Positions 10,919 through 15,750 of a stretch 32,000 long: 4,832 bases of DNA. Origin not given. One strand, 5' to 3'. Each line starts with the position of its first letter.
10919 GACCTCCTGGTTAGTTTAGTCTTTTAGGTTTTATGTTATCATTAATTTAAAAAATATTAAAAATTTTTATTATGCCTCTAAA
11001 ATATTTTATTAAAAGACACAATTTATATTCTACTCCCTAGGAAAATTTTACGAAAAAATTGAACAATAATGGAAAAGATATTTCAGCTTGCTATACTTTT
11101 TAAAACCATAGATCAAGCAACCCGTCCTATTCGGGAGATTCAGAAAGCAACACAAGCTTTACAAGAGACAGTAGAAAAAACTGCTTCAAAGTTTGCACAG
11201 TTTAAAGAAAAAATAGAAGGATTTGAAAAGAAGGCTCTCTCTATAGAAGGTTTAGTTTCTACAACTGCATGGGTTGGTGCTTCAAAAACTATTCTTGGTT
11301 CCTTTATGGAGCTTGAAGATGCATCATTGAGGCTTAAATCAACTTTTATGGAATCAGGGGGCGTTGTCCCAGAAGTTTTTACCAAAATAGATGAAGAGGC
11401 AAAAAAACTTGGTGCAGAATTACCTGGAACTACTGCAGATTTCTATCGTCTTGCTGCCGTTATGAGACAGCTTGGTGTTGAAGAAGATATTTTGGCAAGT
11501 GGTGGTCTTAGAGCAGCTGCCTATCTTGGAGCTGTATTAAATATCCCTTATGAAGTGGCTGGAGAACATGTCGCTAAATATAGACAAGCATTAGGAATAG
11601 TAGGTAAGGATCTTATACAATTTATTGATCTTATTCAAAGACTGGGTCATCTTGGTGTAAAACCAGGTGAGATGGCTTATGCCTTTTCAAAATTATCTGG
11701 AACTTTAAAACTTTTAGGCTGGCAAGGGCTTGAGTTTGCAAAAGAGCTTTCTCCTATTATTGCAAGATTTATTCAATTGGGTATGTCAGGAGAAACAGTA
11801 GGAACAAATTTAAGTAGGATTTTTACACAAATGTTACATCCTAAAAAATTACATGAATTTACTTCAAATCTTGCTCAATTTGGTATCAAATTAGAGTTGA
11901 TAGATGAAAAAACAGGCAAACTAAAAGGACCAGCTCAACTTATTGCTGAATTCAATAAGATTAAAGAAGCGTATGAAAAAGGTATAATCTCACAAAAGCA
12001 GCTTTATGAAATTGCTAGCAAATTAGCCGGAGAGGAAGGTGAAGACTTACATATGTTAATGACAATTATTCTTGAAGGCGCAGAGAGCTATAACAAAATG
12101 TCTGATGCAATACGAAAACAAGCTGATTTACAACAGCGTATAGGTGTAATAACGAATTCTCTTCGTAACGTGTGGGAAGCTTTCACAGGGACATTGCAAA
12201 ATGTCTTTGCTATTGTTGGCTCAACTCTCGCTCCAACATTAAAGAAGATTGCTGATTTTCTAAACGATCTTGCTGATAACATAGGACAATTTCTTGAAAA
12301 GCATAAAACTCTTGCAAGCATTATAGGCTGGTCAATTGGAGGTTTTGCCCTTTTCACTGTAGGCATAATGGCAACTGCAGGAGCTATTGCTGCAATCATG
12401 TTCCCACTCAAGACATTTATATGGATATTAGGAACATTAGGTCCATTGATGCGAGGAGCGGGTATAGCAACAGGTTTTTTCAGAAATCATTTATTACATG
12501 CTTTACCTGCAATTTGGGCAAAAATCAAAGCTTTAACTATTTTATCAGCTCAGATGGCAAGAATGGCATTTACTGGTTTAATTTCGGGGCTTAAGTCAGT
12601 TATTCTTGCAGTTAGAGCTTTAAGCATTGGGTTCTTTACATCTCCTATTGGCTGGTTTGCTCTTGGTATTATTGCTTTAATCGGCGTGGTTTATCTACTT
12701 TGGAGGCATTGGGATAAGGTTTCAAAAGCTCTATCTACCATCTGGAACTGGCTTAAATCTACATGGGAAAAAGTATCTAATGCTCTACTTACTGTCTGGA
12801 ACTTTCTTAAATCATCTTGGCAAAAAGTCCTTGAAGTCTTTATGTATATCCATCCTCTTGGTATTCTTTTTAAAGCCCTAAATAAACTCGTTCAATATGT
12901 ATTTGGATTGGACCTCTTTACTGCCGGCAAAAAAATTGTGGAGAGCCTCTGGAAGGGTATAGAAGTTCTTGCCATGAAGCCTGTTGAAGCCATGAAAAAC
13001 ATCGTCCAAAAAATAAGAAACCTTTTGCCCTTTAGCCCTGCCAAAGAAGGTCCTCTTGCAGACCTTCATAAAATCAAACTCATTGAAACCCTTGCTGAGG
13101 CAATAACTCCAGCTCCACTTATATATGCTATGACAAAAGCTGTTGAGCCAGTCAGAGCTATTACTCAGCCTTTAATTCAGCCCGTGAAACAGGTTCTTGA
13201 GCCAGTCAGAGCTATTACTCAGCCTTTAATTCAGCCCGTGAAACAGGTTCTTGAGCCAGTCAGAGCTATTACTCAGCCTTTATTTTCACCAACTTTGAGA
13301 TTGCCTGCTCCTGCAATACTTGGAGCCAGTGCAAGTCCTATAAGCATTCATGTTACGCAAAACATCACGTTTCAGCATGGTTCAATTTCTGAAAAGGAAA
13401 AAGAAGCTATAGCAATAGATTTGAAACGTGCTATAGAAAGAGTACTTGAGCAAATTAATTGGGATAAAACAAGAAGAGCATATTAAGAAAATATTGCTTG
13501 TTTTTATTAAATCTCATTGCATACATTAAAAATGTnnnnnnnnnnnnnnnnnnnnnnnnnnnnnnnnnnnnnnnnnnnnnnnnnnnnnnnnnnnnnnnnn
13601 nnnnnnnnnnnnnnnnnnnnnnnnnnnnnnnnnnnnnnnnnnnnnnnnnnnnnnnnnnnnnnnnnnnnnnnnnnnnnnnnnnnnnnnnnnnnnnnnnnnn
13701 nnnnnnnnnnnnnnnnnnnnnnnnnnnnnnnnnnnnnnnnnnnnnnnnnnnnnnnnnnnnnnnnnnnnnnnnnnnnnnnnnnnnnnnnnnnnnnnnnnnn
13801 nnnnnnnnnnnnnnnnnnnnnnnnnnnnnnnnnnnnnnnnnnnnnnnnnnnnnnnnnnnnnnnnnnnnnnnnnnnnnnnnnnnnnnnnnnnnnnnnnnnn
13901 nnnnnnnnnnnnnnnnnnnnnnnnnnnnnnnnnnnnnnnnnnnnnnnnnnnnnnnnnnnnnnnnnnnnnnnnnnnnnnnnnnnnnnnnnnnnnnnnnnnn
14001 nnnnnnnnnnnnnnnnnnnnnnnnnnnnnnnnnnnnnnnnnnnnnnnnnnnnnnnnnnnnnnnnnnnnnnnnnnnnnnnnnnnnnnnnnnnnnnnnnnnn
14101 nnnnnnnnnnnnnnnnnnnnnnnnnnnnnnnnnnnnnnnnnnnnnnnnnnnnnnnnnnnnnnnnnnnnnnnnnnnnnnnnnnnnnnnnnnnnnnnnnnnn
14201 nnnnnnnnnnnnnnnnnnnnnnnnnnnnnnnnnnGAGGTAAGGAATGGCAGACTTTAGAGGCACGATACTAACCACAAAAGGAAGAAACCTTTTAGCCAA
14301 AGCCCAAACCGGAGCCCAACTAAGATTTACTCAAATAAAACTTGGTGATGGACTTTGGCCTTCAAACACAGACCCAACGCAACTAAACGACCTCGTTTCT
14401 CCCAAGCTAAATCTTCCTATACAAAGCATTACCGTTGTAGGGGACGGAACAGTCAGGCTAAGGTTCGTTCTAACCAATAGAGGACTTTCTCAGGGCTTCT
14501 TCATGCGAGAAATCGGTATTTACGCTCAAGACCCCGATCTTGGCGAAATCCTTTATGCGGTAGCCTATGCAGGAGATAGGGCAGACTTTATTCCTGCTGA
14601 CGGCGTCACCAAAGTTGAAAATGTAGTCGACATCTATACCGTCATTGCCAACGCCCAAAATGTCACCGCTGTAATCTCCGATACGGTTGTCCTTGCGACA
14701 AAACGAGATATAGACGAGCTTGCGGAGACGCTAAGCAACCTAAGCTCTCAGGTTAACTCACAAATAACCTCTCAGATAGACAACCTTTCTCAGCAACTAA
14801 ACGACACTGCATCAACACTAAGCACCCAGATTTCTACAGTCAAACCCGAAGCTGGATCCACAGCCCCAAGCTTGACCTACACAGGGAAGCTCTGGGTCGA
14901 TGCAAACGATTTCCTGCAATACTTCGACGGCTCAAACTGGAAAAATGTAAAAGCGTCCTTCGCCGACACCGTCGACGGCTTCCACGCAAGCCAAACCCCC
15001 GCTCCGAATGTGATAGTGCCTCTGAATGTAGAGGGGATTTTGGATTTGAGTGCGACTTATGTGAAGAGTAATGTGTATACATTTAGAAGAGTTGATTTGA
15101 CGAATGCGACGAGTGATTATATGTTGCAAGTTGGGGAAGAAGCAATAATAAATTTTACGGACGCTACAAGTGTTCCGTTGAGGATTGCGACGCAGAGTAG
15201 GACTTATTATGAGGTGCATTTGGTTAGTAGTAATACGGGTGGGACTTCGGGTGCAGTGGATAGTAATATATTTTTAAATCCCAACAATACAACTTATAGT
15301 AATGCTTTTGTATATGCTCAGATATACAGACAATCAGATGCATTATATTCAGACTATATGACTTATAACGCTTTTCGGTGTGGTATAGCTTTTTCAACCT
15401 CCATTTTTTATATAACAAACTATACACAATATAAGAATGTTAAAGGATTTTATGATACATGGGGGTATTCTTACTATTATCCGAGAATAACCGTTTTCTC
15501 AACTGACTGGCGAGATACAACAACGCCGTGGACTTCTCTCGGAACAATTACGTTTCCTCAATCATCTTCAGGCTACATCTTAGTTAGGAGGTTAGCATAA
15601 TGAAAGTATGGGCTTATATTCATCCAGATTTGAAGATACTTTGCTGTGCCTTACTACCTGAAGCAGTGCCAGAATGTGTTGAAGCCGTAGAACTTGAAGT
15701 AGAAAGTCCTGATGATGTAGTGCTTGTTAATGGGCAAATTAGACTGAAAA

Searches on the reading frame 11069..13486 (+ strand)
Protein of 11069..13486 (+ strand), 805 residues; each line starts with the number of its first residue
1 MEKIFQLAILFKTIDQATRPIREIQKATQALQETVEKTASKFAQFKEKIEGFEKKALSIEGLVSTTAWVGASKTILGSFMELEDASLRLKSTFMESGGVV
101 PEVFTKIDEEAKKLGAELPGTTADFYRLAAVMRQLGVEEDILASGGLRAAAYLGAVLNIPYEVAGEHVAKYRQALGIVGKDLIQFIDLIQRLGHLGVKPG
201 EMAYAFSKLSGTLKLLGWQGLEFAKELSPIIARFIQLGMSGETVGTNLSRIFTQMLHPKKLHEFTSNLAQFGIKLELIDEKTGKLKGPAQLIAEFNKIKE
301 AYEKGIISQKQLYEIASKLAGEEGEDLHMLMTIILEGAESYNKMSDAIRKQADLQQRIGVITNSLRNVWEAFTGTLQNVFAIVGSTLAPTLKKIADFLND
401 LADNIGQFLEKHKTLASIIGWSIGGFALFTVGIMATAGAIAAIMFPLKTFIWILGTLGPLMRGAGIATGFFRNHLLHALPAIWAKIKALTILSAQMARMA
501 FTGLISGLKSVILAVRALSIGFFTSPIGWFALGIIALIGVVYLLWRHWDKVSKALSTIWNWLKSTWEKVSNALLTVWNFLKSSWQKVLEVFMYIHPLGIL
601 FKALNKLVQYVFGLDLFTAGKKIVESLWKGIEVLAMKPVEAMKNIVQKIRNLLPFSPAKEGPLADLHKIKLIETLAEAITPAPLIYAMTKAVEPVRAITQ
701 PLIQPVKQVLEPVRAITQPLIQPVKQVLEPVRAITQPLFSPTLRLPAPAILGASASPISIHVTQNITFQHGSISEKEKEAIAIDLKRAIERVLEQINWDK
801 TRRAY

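Call 7: search_protein_families(library=pfam, proteins=[window:11069-13486:+], max_evalue=0.01)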
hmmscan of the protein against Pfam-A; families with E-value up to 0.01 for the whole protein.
window:11069-13486:+ (805 aa): 2 families
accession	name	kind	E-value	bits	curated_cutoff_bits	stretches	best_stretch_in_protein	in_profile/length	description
PF10145.14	PhageMin_Tail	-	9.5e-20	71.7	33.2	1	109-297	2-182/201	Phage-related minor tail protein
PF23202.1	PAH_ZNF598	-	1.9e-05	25.3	25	0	285-330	15-60/83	ZNF598 PAH domain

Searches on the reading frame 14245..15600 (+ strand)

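Call 7: search_protein_families(library=pfam, proteins=[window:14245-15600:+], max_evalue=0.01)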
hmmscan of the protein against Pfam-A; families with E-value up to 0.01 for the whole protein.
window:14245-15600:+ (451 aa): 1 family
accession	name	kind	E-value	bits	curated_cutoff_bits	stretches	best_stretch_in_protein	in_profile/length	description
PF12571.13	Phage_tail_fib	-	7.3e-12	45.9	23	1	6-153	6-149/150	Phage tail-collar fibre protein, N-terminal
